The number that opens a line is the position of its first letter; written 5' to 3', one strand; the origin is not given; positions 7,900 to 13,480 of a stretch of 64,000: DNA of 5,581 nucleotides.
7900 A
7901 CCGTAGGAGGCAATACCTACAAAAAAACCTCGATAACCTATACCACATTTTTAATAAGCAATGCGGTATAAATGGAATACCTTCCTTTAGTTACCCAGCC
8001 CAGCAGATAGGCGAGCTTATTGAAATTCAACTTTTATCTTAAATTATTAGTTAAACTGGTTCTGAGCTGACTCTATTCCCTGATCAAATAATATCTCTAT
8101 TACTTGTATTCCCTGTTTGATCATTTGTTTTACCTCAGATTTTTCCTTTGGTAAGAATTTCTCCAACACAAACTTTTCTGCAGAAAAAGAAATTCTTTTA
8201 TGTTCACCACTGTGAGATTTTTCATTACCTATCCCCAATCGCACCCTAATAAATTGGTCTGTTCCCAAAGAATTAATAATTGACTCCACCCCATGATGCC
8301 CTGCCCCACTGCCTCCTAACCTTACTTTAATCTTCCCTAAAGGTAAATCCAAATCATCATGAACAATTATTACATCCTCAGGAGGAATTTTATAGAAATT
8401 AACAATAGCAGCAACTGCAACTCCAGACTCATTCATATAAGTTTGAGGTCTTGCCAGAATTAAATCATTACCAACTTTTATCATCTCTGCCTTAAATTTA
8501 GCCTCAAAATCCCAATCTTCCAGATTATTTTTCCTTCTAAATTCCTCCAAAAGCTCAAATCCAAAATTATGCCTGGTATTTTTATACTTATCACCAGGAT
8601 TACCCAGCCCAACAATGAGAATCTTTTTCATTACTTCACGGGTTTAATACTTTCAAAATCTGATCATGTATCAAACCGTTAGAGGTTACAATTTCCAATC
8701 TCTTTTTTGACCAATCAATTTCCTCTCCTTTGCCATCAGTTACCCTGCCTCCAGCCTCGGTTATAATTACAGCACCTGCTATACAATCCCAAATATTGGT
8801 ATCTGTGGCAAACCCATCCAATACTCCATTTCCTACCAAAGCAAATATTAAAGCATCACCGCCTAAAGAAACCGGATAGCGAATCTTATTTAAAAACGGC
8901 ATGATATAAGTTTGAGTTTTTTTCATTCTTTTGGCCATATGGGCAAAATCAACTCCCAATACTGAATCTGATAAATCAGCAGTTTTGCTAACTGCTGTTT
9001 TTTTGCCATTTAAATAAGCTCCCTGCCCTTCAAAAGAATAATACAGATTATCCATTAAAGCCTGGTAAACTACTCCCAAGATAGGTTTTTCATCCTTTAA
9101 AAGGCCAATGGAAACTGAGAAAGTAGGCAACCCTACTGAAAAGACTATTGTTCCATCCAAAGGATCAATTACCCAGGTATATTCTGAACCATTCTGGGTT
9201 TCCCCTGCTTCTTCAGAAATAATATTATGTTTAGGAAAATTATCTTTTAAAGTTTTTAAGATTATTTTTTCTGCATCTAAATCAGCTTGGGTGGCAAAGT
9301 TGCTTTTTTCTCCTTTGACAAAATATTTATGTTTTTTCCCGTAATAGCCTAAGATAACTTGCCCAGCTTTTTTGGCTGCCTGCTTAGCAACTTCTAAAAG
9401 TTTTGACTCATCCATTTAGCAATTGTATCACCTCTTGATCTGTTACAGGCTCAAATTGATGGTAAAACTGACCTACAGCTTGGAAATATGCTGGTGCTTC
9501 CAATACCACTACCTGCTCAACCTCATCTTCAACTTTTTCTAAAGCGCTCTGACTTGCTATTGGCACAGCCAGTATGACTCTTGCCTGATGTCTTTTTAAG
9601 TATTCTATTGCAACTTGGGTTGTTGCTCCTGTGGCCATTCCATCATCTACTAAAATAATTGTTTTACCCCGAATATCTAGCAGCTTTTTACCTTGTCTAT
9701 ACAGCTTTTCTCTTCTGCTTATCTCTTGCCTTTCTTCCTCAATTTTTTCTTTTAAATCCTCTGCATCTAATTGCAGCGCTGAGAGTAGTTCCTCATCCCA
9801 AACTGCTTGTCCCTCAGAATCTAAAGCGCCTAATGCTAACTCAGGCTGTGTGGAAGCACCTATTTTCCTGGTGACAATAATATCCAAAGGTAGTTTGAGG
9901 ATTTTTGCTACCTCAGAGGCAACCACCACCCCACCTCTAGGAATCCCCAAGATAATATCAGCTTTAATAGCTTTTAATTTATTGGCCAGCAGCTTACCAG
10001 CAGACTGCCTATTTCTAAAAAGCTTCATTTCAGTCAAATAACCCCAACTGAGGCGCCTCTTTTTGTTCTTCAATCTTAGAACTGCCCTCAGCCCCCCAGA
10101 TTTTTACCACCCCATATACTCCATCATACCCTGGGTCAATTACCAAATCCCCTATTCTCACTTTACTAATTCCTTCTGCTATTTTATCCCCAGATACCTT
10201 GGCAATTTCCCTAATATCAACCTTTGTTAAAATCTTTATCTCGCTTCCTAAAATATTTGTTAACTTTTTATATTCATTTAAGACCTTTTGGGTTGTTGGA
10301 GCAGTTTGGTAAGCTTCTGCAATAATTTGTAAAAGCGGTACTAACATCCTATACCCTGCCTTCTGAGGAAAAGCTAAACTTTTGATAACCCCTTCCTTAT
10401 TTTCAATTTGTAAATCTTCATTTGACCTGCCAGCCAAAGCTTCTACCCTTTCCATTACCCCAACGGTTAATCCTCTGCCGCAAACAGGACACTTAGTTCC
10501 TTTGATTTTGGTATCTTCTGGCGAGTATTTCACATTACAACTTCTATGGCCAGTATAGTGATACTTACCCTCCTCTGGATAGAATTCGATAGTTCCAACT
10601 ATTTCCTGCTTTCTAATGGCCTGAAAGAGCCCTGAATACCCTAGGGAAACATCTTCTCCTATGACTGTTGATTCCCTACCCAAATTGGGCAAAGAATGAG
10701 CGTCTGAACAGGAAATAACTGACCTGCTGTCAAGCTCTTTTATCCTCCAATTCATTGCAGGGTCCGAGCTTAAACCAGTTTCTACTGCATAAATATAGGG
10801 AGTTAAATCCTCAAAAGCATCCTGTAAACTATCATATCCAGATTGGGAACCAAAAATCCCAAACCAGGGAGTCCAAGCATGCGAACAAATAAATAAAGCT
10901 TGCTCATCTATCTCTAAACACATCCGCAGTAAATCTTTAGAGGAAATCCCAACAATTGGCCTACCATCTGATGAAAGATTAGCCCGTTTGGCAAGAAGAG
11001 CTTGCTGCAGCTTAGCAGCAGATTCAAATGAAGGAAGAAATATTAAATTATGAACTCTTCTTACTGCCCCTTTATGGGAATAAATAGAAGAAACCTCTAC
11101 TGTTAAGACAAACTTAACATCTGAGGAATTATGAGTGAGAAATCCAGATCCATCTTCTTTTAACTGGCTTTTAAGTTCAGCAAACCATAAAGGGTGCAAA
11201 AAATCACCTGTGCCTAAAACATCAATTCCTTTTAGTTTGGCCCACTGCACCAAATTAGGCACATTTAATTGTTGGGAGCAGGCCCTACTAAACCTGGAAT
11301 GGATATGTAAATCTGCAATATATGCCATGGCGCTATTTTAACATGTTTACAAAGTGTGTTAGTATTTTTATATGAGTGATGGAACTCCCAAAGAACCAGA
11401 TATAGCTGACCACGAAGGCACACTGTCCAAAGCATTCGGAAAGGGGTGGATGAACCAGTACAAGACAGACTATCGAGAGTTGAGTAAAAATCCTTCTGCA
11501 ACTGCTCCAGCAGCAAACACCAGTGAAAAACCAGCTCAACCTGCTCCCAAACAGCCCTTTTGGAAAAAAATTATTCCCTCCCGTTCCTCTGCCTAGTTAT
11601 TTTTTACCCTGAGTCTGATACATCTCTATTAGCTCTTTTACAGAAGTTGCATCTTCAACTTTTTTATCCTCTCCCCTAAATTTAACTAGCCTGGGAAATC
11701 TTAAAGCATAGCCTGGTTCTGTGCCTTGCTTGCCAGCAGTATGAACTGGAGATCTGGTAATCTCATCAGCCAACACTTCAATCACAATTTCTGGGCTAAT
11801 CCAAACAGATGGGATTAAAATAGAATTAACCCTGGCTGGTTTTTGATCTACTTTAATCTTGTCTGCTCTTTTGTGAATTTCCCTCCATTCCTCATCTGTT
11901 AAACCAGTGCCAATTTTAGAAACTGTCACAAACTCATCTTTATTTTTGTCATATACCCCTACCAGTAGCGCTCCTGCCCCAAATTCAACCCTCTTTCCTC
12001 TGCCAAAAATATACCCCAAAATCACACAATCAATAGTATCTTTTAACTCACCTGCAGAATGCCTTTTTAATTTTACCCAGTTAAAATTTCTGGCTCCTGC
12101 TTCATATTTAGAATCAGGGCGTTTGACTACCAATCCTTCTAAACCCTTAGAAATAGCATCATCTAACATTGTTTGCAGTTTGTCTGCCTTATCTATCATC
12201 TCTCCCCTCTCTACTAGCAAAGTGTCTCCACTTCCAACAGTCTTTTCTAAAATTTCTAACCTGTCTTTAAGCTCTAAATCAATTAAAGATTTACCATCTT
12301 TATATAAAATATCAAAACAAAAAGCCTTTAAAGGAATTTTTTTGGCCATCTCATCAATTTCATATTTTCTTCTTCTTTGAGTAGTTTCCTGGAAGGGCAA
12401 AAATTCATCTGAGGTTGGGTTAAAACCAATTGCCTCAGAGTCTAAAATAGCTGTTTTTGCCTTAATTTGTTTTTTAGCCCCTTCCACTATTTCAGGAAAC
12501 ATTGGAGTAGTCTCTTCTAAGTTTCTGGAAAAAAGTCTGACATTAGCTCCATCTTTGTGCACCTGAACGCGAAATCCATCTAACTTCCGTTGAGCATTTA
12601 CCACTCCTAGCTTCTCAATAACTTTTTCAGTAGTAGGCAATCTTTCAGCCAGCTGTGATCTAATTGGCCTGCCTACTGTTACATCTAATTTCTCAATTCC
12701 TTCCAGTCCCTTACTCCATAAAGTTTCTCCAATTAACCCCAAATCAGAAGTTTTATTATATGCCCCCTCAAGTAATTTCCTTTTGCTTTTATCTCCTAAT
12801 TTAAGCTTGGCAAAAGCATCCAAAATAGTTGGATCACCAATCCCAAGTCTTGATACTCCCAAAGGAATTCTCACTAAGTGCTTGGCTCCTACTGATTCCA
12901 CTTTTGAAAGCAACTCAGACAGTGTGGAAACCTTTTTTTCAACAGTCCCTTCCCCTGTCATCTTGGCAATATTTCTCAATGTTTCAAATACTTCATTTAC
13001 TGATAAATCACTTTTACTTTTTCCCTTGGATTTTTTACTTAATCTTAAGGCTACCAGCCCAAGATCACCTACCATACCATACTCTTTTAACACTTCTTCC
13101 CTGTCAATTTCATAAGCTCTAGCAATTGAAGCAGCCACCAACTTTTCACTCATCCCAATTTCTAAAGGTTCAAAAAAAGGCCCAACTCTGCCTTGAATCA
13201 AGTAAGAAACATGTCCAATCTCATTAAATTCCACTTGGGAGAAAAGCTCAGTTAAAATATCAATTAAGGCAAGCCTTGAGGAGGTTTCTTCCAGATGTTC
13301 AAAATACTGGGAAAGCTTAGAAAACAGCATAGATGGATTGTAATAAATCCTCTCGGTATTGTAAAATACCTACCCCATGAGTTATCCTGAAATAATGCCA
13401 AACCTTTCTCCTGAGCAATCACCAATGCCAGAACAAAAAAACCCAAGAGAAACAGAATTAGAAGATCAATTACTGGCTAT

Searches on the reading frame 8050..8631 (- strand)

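Call 46: search_protein_families(library=pfam, proteins=[window:8050-8631:-], max_evalue=0.001)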
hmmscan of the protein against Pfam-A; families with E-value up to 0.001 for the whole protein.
window:8050-8631:- (194 aa): 1 family
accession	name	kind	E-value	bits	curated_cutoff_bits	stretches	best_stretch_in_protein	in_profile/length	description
PF01195.25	Pept_tRNA_hydro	-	3.6e-61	206.6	27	1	5-194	1-183/183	Peptidyl-tRNA hydrolase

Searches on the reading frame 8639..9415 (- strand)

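Call 46: search_protein_families(library=pfam, proteins=[window:8639-9415:-], max_evalue=0.001)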
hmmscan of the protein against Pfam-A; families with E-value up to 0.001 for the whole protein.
window:8639-9415:- (259 aa): 1 family
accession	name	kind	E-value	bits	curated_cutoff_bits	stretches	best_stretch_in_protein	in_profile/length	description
PF00459.30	Inositol_P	-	3.1e-60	204.4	27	1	3-255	2-264/271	Inositol monophosphatase family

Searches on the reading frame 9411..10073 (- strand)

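Call 46: search_protein_families(library=pfam, proteins=[window:9411-10073:-], max_evalue=0.001)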
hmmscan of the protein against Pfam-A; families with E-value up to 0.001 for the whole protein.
window:9411-10073:- (221 aa): 2 families
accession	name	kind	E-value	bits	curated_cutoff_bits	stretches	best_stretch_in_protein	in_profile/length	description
PF00156.33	Pribosyltran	-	3.4e-21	75.6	26.3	1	25-198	15-148/158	Phosphoribosyl transferase domain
PF14681.12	UPRTase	-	1.9e-06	27.9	27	1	133-190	117-177/206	Uracil phosphoribosyltransferase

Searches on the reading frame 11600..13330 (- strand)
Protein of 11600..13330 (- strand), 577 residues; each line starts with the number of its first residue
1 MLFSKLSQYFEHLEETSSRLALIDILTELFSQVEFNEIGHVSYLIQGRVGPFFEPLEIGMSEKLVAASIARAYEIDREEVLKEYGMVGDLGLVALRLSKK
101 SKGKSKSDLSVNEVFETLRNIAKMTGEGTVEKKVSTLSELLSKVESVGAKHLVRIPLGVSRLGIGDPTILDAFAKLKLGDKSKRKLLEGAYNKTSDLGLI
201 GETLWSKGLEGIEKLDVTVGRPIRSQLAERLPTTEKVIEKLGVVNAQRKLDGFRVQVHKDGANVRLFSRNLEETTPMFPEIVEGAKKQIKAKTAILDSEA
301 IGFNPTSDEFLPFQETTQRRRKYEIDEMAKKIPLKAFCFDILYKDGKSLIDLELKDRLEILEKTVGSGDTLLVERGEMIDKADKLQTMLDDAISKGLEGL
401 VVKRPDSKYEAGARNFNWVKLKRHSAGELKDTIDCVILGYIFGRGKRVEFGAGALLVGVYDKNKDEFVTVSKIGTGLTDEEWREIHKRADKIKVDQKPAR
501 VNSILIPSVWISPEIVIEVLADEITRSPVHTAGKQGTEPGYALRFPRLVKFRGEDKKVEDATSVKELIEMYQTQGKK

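Call 46: search_protein_families(library=pfam, proteins=[window:11600-13330:-], max_evalue=0.001)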
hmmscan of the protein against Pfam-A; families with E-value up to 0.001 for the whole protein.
window:11600-13330:- (577 aa): 4 families
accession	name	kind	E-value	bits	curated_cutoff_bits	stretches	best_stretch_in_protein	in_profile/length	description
PF01068.26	DNA_ligase_A_M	-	3.7e-54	184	26.2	1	226-422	2-204/204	ATP dependent DNA ligase domain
PF04675.19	DNA_ligase_A_N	-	2.5e-35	122.6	24.6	1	3-174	2-174/174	DNA ligase N terminus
PF04679.21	DNA_ligase_A_C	-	1e-18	67.9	27.5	1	452-552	5-91/94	ATP dependent DNA ligase C terminal region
PF09414.15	RNA_ligase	-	1.5e-05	25.6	27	1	246-421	5-170/171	RNA ligase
